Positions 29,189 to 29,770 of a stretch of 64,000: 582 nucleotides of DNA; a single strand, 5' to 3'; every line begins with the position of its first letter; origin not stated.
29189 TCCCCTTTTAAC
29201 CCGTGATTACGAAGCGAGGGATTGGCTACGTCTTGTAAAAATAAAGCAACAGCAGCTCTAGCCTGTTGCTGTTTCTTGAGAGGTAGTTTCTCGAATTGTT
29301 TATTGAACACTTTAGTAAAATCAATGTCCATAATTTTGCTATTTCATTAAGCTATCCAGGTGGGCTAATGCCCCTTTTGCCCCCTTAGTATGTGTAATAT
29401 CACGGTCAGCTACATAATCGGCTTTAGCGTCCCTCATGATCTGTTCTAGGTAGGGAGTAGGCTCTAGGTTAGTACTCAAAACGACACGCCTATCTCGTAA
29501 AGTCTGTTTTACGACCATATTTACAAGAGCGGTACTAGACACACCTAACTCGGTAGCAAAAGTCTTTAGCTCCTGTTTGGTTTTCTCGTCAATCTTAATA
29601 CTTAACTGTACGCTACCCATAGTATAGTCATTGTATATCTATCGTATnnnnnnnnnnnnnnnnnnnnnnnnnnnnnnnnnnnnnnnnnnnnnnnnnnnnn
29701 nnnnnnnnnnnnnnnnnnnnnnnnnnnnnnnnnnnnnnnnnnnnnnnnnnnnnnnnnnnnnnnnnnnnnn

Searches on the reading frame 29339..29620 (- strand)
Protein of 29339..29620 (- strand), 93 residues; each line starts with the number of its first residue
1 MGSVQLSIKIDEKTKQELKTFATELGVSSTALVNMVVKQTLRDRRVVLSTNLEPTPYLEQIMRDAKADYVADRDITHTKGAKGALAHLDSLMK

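Call 71: search_protein_families(library=pfam, proteins=[window:29339-29620:-], max_evalue=0.01)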
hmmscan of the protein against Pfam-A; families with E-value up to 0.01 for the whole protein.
window:29339-29620:- (93 aa): 1 family
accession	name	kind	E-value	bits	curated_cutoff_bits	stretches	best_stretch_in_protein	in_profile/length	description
PF04221.18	RelB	-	0.00087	19.6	22.4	1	6-47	4-45/82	RelB antitoxin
